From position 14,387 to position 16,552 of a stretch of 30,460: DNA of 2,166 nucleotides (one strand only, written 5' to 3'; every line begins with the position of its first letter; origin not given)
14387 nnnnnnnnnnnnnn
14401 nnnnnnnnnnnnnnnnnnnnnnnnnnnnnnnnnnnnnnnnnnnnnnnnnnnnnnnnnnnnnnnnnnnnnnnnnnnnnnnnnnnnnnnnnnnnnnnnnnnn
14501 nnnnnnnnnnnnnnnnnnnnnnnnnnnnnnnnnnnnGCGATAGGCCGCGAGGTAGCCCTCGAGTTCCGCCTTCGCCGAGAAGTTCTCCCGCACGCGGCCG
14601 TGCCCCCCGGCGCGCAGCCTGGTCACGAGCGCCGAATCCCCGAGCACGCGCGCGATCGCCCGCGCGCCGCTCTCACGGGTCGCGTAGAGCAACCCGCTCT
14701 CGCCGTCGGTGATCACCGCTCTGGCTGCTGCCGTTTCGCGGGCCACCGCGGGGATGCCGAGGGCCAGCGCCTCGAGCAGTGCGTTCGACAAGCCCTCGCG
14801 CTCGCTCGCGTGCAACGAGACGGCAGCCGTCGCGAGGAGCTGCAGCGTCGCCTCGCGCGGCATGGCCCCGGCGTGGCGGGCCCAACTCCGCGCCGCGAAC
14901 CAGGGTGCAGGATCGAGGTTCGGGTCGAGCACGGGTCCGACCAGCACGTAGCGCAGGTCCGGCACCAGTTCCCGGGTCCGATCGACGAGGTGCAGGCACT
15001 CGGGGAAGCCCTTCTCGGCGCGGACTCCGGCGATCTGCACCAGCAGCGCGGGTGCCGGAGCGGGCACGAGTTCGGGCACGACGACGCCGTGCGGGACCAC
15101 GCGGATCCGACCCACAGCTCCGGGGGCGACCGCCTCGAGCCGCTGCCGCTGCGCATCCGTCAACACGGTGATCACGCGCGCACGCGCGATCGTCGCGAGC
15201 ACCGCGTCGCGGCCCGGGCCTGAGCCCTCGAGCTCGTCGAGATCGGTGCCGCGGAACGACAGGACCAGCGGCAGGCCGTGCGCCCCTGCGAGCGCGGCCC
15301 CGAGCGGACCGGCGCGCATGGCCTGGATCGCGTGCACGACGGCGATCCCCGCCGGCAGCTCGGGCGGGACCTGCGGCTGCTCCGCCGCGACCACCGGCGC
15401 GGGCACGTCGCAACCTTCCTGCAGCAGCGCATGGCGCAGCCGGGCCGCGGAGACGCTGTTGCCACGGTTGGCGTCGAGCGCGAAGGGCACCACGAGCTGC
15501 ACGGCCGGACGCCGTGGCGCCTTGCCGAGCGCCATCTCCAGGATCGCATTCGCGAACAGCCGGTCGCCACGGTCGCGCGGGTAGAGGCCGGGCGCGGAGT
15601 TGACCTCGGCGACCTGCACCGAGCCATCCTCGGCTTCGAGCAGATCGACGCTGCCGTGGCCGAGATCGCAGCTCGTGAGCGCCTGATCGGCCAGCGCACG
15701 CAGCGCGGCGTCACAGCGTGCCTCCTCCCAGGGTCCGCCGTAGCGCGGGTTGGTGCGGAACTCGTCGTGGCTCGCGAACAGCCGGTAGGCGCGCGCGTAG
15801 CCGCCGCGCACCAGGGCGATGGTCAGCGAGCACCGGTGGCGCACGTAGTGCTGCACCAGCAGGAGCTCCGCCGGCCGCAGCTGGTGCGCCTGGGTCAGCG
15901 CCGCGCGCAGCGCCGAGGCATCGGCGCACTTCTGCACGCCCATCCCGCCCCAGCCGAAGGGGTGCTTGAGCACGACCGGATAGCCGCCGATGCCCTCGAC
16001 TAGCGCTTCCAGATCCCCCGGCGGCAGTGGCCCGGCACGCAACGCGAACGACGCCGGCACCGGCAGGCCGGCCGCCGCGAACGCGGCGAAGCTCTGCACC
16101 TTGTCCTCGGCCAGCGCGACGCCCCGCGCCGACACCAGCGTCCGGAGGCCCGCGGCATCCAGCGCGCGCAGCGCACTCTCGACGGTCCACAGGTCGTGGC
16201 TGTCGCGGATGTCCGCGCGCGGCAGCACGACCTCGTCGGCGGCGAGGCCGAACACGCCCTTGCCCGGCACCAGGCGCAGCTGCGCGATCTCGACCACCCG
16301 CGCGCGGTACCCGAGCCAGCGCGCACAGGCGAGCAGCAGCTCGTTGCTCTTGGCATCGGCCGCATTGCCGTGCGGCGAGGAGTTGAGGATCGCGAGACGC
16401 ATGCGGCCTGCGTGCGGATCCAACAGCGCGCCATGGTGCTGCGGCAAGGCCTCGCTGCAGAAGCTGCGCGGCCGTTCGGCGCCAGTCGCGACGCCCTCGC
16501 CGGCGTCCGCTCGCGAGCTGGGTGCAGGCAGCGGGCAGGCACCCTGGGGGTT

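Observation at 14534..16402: RimK-type ATP-grasp ligase fused to a GT4 glycosyltransferase resembling the SenB/GLT1D1-like subgroup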

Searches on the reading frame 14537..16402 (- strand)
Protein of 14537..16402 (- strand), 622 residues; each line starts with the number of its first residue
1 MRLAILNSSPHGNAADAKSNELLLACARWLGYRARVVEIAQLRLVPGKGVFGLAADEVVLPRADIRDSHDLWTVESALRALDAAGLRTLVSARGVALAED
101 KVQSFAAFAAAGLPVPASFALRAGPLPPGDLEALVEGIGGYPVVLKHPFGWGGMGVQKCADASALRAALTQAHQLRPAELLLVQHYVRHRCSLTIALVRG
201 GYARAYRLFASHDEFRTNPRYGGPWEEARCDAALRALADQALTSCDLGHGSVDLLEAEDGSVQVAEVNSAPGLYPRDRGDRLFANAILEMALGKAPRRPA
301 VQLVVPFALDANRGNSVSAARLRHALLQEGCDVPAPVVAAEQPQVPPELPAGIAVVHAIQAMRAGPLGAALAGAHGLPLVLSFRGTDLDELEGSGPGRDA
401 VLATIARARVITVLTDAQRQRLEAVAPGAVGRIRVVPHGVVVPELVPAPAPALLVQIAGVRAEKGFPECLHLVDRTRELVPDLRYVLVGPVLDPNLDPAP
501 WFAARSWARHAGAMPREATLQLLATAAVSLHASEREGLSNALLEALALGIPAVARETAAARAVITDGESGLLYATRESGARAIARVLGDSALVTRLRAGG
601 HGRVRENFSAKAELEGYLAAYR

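Call 4: search_protein_families(library=pfam, proteins=[window:14537-16402:-], max_evalue=0.1)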
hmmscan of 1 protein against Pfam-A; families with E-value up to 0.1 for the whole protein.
window:14537-16402:- (622 aa): 9 families
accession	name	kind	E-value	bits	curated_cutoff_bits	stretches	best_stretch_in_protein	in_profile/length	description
PF08443.16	RimK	-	4.8e-14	52.8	21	1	98-274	1-170/188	RimK-like ATP-grasp domain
PF00534.26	Glycos_transf_1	-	1.5e-13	51.1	26.4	1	452-597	16-166/172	Glycosyl transferases group 1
PF13692.12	Glyco_trans_1_4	-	6.5e-13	49.6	27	1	462-589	13-142/142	Glycosyl transferases group 1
PF13524.12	Glyco_trans_1_2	-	1.6e-08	35.1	25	1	472-615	5-140/144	Glycosyl transferase-like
PF13439.12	Glyco_transf_4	-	2.8e-05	24.7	28.5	1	353-440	73-166/170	Glycosyltransferase Family 4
PF07478.18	Dala_Dala_lig_C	-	0.00014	21.9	24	1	109-273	3-178/204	D-ala D-ala ligase C-terminus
PF02786.22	CPSase_L_D2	-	0.0017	18.4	19.8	1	101-186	2-88/211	Carbamoyl-phosphate synthase L chain, ATP binding domain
PF14397.11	ATPgrasp_ST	-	0.035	13.7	31.4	0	93-171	14-91/278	Sugar-transfer associated ATP-grasp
PF08386.16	Abhydrolase_4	-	0.098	13.2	21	0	574-619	47-92/103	TAP-like protein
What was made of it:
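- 15518..16402 (-): ATP-grasp domain (aa 1-295). Catalytic motifs intact: K101, K146, R216/N218, D253, E266/N268. Subfamily-specific motifs: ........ (S9, G12, D16), R62-x-D64-x-R66, GWGGxG (150-155). PF08443 (call 4).
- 14537..15508 (-): Compact GT4 (GT-B) domain, about 322 aa (aa 299-622). Carries GN (314-315), GTD (385-387), R461/K464 and the EX7E motif E536...E544. PF00534, PF13692, PF13524, PF13439 (call 4).
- On ATP-grasp superfamily, RimK-like domain (Pfam PF08443): 52.8 bits against 21, aa 98-274 (call 4).
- On GT4 / Glycos_transf_1 (PF00534), GT-B fold: 51.1 bits against 26.4 (call 4).
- On Cj1438-type GT + amidoligase fusion: Pfam finds GT4 and RimK-type domains, in the opposite order (call 4).
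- Checked: Glyco_trans_1_4, Glyco_trans_1_2 and Glyco_transf_4 also match (call 4).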

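Call 5: search_protein_families(library=ncbifam, proteins=[window:14537-16402:-], max_evalue=0.1)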
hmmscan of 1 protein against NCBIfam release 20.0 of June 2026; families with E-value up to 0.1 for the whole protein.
window:14537-16402:- (622 aa): 48 families (the best 25 are shown)
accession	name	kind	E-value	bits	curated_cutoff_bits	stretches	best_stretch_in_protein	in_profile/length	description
NF038229.1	Glyco4_Geo_Pelo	equivalog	2.3e-45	155.1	400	1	301-621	2-333/338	GPMC system family 4 glycosyltransferase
TIGR00768.1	rimK_fam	subfamily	8.7e-28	97.5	143.4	1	56-273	48-257/276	RimK family alpha-L-glutamate ligase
TIGR02144.1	LysX_arch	equivalog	1.8e-16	60.1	275.6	1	23-271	15-254/281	lysine biosynthesis protein LysX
TIGR04348.1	TIGR04348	equivalog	6e-15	55.1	300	1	301-615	1-302/310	selenoneine biosynthesis selenosugar synthase SenB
NF041876.1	EPS_EpsE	equivalog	3.6e-14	52.8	400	1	511-612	281-384/389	exopolysaccharide biosynthesis GT4 family glycosyltransferase EpsE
NF007764.0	PRK10446.1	equivalog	5.5e-12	45.6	331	1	75-274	74-268/300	30S ribosomal protein S6--L-glutamate ligase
NF040720.1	MptN_Meth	equivalog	1.8e-11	43.7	350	1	77-272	78-270/291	tetrahydromethanopterin:alpha-L-glutamate ligase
TIGR03088.1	stp2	hypoth_equivalog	9.6e-10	38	409.05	1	516-622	263-371/374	TIGR03088 family PEP-CTERM/XrtA system glycosyltransferase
TIGR03999.1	thiol_BshA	equivalog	3.4e-09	36.1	273.7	1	521-622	268-371/375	N-acetyl-alpha-D-glucosaminyl L-malate synthase BshA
TIGR04356.1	grasp_GAK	hypoth_equivalog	5.8e-08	32.2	300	1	68-268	67-259/287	GAK system ATP-grasp enzyme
TIGR02149.1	glgA_Coryne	subfamily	2e-06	27.2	302.4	1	514-611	272-377/391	glycogen synthase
NF002563.0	PRK02186.1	subfamily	9.1e-06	24.2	625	1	74-188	82-189/890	argininosuccinate lyase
TIGR04047.1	MSMEG_0565_glyc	hypoth_equivalog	1.6e-05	24.2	259.85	1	511-600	262-352/373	MSMEG_0565 family glycosyltransferase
NF041139.1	TreT_Thcocales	equivalog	1.6e-05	23.9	775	1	525-619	313-407/412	trehalose synthase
NF009402.0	PRK12767.1-1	equivalog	1.9e-05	23.7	218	1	80-189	94-195/329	carbamoyl phosphate synthase-like protein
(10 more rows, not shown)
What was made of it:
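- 14534..16402 (-): Fusion gene, 622 aa plus stop: RimK-type ATP-grasp ligase joined to a GT4 glycosyltransferase. Pfam and NCBIfam domains (calls 4, 5).
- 15518..16402 (-): TIGR00768 rimK_fam 97.5 bits (call 5).
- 14537..15508 (-): NF038229 155 bits, SenB TIGR04348 55 bits, BshA 36 bits (call 5).
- On RimK family alpha-L-glutamate ligase (TIGR00768) and its equivalogs (RimK, LysX, MptN, CofF): rimK_fam 97.5 against 143.4; LysX 60 against 276; RimK PRK10446 46 against 331; MptN 44 against 350; CofF 22 against 300 (call 5).
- On SenB selenosugar synthase (TIGR04348): 55.1 against 300 (call 5).
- On GPMC system family 4 glycosyltransferase (NF038229): 155.1 against 400; it is the best-scoring family all the same (call 5).
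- Closest known: Bacillithiol / N-methyl-bacillithiol pathway. Different: The BshA HMM score is 36 against a cut-off of 274 (call 5).
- The SenB HMM score is 55 against a cut-off of 300 (call 5).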

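Call 8: find_homologous_proteins(query=window:14537-16402:-, max_evalue=1e-10)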
Query window:14537-16402:- (622 aa): 5 proteins with E <= 1e-10 among 8000 candidates.
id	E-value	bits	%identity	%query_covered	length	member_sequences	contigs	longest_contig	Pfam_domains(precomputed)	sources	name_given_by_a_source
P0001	0.0e+0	1343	100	100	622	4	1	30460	PF00534.27,PF13524.13,PF08443.17,PF13439.13,PF13692.13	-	-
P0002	4.5e-159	549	50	100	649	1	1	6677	PF00534.27,PF13524.13,PF08443.17,PF13692.13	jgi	jgi:glycosyltransferase involved in cell wall biosynthesis/glutathione synthase/RimK-type ligase-lik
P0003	3.4e-156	540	48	100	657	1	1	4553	PF00534.27,PF13524.13,PF08443.17,PF13692.13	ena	-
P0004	1.0e-135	472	44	100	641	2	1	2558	PF02955.22,PF00534.27,PF13524.13,PF08443.17,PF13439.13,PF13692.13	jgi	jgi:glutathione synthase/RimK-type ligase-like ATP-grasp enzyme/glycosyltransferase involved in cell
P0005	3.5e-124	434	45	100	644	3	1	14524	PF00534.27,PF02786.23,PF13524.13,PF08443.17,PF13692.13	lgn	-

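Call 10: find_encoding_contigs(protein=P0005, flank=10000, max_places=4)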
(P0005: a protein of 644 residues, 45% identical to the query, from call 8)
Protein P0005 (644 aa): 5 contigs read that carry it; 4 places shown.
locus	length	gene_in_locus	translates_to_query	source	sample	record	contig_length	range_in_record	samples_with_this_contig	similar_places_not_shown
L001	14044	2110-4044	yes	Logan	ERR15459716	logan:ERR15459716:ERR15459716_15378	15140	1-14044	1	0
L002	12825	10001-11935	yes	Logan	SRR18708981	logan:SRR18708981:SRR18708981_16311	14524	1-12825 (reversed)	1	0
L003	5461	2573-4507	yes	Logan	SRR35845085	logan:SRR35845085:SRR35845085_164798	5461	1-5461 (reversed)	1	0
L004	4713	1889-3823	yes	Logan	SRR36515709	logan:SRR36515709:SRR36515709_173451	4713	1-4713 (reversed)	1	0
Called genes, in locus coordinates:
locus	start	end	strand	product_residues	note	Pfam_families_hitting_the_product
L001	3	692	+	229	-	?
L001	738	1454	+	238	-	PF05175:MTS, PF06325:PrmA (weak), PF13649:Methyltransf_25, PF13847:Methyltransf_31 (weak)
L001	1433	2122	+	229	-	PF04794:YdjC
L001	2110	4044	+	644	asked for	PF02786:CPSase_L_D2 (weak), PF08443:RimK, PF00534:Glycos_transf_1, PF13692:Glyco_trans_1_4, PF13524:Glyco_trans_1_2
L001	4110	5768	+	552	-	PF13231:PMT_2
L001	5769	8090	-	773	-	PF09586:YfhO (weak)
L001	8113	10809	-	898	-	PF09586:YfhO (faint)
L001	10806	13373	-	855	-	PF09586:YfhO (weak)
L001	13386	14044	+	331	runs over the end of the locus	-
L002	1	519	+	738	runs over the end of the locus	?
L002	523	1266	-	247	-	PF04542:Sigma70_r2, PF04545:Sigma70_r4, PF08281:Sigma70_r4_2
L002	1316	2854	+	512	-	PF06537:DHOR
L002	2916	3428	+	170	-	PF07617:DUF1579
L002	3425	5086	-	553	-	PF09912:DUF2141 (weak)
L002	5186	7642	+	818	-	PF07944:Beta-AFase-like_GH127_cat, PF20736:Glyco_hydro127M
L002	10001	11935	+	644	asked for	PF02786:CPSase_L_D2 (weak), PF08443:RimK, PF00534:Glycos_transf_1, PF13692:Glyco_trans_1_4, PF13524:Glyco_trans_1_2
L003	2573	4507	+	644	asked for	PF02786:CPSase_L_D2 (weak), PF08443:RimK, PF00534:Glycos_transf_1, PF13692:Glyco_trans_1_4, PF13524:Glyco_trans_1_2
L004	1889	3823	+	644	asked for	PF02786:CPSase_L_D2 (weak), PF08443:RimK, PF00534:Glycos_transf_1, PF13692:Glyco_trans_1_4, PF13524:Glyco_trans_1_2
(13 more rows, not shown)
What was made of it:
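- In L001/L007 the fusion is followed, after 66 bp and on the same strand, by a PMT_2 (GT-C) gene and then three YfhO-like genes (call 10).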

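Call 11: find_encoding_contigs(protein=P0002, flank=10000, max_places=4)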
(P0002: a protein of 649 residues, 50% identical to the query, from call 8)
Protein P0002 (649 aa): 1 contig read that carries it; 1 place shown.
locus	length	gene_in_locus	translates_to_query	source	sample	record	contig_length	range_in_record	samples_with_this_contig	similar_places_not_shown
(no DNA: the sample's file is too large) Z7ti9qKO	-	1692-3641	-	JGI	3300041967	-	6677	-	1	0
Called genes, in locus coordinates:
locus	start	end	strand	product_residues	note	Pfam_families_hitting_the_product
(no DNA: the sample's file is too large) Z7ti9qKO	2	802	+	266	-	?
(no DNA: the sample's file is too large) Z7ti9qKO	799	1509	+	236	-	PF04794:YdjC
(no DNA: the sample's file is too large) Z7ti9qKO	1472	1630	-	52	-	-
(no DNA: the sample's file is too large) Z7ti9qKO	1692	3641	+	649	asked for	PF08443:RimK (weak), PF00534:Glycos_transf_1, PF13692:Glyco_trans_1_4, PF13524:Glyco_trans_1_2 (weak)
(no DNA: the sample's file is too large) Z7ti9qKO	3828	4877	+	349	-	PF03447:NAD_binding_3 (weak), PF00742:Homoserine_dh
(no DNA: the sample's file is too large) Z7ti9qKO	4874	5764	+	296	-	-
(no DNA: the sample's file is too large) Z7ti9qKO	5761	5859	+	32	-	-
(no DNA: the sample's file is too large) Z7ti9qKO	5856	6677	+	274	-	?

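Call 12: find_encoding_contigs(protein=P0003, flank=10000, max_places=4)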
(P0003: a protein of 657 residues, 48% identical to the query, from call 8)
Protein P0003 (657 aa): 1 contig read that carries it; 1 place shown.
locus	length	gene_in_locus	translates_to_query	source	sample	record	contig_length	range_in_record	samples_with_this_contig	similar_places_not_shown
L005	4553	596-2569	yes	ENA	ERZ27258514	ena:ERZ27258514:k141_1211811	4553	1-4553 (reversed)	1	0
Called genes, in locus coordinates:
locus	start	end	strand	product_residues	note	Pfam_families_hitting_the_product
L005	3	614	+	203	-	?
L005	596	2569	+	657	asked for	PF08443:RimK, PF00534:Glycos_transf_1, PF13692:Glyco_trans_1_4, PF13524:Glyco_trans_1_2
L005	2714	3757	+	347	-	PF03629:SASA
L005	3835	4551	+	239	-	?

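Call 15: find_related_loci(query=A1, collection=genome_contigs, flank=10000)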
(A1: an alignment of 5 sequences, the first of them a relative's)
Query A1 (622 aa) in genome_contigs; peptide patterns used: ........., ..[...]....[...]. (x = any residue, [..] = any of these).
599 stretches matched a pattern (row limit reached: there are more); 396 encode a relative of the query (tblastn E <= 1e-3); the best 80 are kept; 80 distinct loci.
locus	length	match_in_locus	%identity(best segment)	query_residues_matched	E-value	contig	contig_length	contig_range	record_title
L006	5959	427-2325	44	3-622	2e-136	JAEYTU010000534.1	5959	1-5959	MAG: Planctomycetota bacterium isolate OH_CBlB_142 k127_940203, whole genome shotgun sequence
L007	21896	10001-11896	45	1-622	4e-118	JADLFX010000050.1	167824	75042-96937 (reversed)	MAG: Planctomycetota bacterium isolate SJ402 c_000000509531, whole genome shotgun sequence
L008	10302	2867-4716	42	1-622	8e-73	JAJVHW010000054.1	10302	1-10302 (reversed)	MAG: Planctomycetota bacterium isolate Bin_16R c_000000013335, whole genome shotgun sequence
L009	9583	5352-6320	31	301-621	7e-26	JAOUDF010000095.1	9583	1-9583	MAG: Nitrospirota bacterium isolate 4_1_Jan_SF_Bin16 4_1_Jan_SF_Bin16_scaffold_987_c1, whole genome shotgun sequence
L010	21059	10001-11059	30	293-621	1e-21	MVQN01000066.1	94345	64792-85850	MAG: Syntrophorhabdus sp. PtaB.Bin006 A4E58_contig000066, whole genome shotgun sequence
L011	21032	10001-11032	30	301-621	7e-20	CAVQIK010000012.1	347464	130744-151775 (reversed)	MAG: uncultured delta proteobacterium isolate MFD10007.bin.3.145 genome assembly, contig: contig_24559, whole genome sho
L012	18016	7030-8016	33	301-622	3e-21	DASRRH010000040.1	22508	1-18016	MAG TPA_asm: Planctomycetota bacterium isolate SMAG_U4581 k141_1363690, whole genome shotgun sequence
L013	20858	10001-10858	32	297-573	2e-18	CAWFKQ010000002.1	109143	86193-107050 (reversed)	MAG: uncultured delta proteobacterium isolate MFD01721.bin.2.89 genome assembly, contig: contig_17422, whole genome shot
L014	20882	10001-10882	35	301-573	3e-18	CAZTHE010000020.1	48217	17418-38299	MAG TPA_asm: uncultured Acidobacteriota bacterium isolate SRP192927_co6_54 genome assembly, contig: NODE_1049_length_482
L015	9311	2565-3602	33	301-621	8e-18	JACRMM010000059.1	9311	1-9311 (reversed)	MAG: Deltaproteobacteria bacterium isolate NC_groundwater_1907_Pr3_S2p5_68_52 SR2-18-S2p5_coassembly_scaffold_278046, wh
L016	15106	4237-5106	29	301-596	2e-16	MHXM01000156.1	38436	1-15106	MAG: Desulfuromonadaceae bacterium GWC2_58_13 gwc2_scaffold_5615, whole genome shotgun sequence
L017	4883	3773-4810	27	300-621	8e-16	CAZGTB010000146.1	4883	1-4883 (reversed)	MAG TPA_asm: uncultured Syntrophorhabdus sp. isolate SRP302447_co2_18 genome assembly, contig: NODE_49870_length_4883_co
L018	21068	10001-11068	27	296-621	1e-15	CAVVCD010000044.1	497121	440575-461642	MAG: uncultured delta proteobacterium isolate MFD02809.bin.1.75 genome assembly, contig: contig_88453, whole genome shot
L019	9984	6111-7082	27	276-592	1e-15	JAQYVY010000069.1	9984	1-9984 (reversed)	MAG: Desulfuromonadales bacterium isolate Pyr_d60_bin42 Pyr_d60_bin.42.orig_d60_contig-145_4392, whole genome shotgun se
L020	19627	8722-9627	33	314-622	2e-15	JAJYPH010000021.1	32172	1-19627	MAG: Bacillota bacterium isolate DS3.bin47 NODE_1188_length_32172_cov_2.468809, whole genome shotgun sequence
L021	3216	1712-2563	30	301-573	5e-15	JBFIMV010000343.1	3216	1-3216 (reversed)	MAG: Desulfuromonadales bacterium isolate Mix_sand12.2021.10.G.39 k141_1801746_length_3216_cov_12.0000, whole genome sho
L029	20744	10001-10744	26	359-596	1e-12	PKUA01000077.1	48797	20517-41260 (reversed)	MAG: Desulfuromonas sp. isolate BM304 sc_362, whole genome shotgun sequence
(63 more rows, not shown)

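Call 19: search_protein_representatives(protein=window:14537-16402:-)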
Query: 622 residues. Proteins with E-value up to 0.001 (for the whole library): 13954; up to 1e-10: 549; up to 1e-30: 21. The best 150 are listed.
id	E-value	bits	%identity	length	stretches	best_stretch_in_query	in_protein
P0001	0.0e+00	1342.9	100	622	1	1-622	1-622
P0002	1.4e-159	549.0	52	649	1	1-622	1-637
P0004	3.3e-136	471.9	45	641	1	2-622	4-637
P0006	5.4e-134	464.6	48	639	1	3-622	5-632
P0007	8.3e-134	464.0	47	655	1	4-622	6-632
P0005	1.1e-124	433.8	46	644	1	1-622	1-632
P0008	2.2e-53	198.4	43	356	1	301-621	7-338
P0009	2.5e-48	181.7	40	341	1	302-621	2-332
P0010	4.4e-45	171.0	47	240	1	405-621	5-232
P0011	1.3e-42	162.8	37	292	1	1-293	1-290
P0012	1.2e-39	153.1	43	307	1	305-621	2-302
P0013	6.1e-36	140.8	36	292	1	1-295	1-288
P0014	2.5e-35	138.8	41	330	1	301-621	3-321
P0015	2.5e-35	138.7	35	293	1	1-279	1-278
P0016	2.9e-35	138.5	42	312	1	1-274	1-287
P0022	5.7e-31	124.4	34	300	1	1-289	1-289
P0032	4.2e-26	108.3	38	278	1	1-293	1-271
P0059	1.2e-20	90.3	31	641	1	301-581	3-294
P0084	1.3e-18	83.5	32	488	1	308-606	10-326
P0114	2.1e-17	79.6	33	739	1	295-599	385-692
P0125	5.3e-17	78.2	35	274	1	1-274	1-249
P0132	8.7e-17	77.5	32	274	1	1-274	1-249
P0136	1.0e-16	77.3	32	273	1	1-292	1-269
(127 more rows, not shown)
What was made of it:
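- The cassette is rare: tens of 50%-identity clusters among 1.84 billion representatives (call 19).
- Tried and rejected: Contexts were recovered instead from the exhaustive representative search (call 19) and contig look-ups.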

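Call 26: search_protein_families(library=ncbifam, proteins=[L011:7432-9132:+, L011:9132-10010:+, L011:9995-11053:+], max_evalue=0.001)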
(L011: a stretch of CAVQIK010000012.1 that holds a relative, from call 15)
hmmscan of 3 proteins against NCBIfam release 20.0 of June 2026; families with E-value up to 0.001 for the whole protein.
L011:7432-9132:+ (567 aa): 48 families (the best 25 are shown)
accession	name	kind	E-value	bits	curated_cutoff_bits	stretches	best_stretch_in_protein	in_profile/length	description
NF002378.0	PRK01372.1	subfamily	1.4e-26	93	243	1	80-310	79-300/305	D-alanine--D-alanine ligase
NF011169.0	PRK14571.1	equivalog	2.1e-25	89.7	404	1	6-309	3-293/300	D-alanyl-alanine synthetase A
TIGR01205.1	D_ala_D_alaTIGR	subfamily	1.7e-20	73.2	245.65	1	80-309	85-315/318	D-alanine--D-alanine ligase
NF011529.0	PRK14968.1-3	equivalog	5.3e-17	61.9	162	1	335-512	8-181/198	putative methyltransferase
TIGR00406.1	prmA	equivalog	4.3e-14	52.6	183.15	1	342-415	141-213/288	50S ribosomal protein L11 methyltransferase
NF002528.0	PRK01966.1-4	subfamily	4.3e-14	52.1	262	1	80-314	120-361/366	D-alanine--D-alanine ligase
NF001790.0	PRK00517.3-3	equivalog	3.1e-11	43.2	269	1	359-424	120-183/262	50S ribosomal protein L11 methyltransferase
NF000091.3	D_ala_D_ser_VanG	exception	3.2e-11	42.7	495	1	80-310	114-342/344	D-alanine--D-serine ligase VanG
NF001785.0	PRK00517.2-2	equivalog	3.3e-11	42.9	188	1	361-441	145-217/282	50S ribosomal protein L11 methyltransferase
NF011528.0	PRK14968.1-2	equivalog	7.5e-11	41.9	171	1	343-412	20-88/205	putative methyltransferase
TIGR00537.1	hemK_rel_arch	hypoth_equivalog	8.7e-11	41.8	87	1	344-410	2-67/179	HemK2/MTQ2 family protein methyltransferase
NF011530.0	PRK14968.1-4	equivalog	1e-10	41.3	243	1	336-517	12-187/202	putative methyltransferase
TIGR03534.1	RF_mod_PrmC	equivalog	1.9e-10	40.6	199.1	1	361-444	86-165/253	peptide chain release factor N(5)-glutamine methyltransferase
NF043040.1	corrin_prot_MT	hypoth_equivalog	1e-09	38.1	180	1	359-417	38-96/216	corrinoid protein-associated methyltransferase CpaM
NF002525.0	PRK01966.1-1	equivalog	1.6e-09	37.2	457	1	88-315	127-354/364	D-alanine--D-alanine ligase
TIGR00768.1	rimK_fam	subfamily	2.2e-07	30.5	143.4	0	44-171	33-158/276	RimK family alpha-L-glutamate ligase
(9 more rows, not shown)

L011:9132-10010:+ (293 aa): 3 families
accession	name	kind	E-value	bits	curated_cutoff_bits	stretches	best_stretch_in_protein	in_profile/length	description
TIGR03473.1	HpnK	hypoth_equivalog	2.1e-35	122.4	232.6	1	1-281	1-278/283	hopanoid biosynthesis-associated protein HpnK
NF002559.0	PRK02134.1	equivalog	1.1e-32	113.6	227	1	2-166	3-160/249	chitin disaccharide deacetylase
NF052308.1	CarbhyDeactlThm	equivalog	1.7e-07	30.9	400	1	3-237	13-219/265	carbohydrate deacetylase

L011:9995-11053:+ (353 aa): 13 families
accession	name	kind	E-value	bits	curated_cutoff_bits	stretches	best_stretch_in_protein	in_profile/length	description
NF038229.1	Glyco4_Geo_Pelo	equivalog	4.4e-85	285.7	400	1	2-350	1-337/338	GPMC system family 4 glycosyltransferase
TIGR04348.1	TIGR04348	equivalog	6.8e-25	87.7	300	1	3-345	1-307/310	selenoneine biosynthesis selenosugar synthase SenB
TIGR04047.1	MSMEG_0565_glyc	hypoth_equivalog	2.1e-12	46.8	259.85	1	174-346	200-371/373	MSMEG_0565 family glycosyltransferase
TIGR03449.1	mycothiol_MshA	equivalog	1.7e-10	40.4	462.5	1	172-350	225-404/406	D-inositol-3-phosphate glycosyltransferase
NF041876.1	EPS_EpsE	equivalog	3.2e-09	36.5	400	1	166-340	213-387/389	exopolysaccharide biosynthesis GT4 family glycosyltransferase EpsE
TIGR03088.1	stp2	hypoth_equivalog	8.5e-09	34.9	409.05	1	244-332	272-356/374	TIGR03088 family PEP-CTERM/XrtA system glycosyltransferase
TIGR03999.1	thiol_BshA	equivalog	2.1e-08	33.5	273.7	1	173-333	205-357/375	N-acetyl-alpha-D-glucosaminyl L-malate synthase BshA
NF047684.1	TeichurnBiosyTuaC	equivalog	1.2e-05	24.4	550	1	53-349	105-389/391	teichuronic acid biosynthesis protein TuaC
NF038011.1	PelF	equivalog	1.8e-05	24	100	1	179-331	318-474/489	GT4 family glycosyltransferase PelF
NF012028.0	PRK15484.1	subfamily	5.2e-05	22.5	618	1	158-279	184-312/380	lipopolysaccharide N-acetylglucosaminyltransferase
TIGR02149.1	glgA_Coryne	subfamily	8.6e-05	21.8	302.4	1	189-347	223-388/391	glycogen synthase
TIGR04063.1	stp3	hypoth_equivalog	8.6e-05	21.6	442.05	0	262-342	312-388/397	TIGR04063 family PEP-CTERM/XrtA system glycosyltransferase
NF041010.1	glycosy_Agl16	equivalog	0.00069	18.6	575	0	165-332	178-335/352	glycosylation protein Agl16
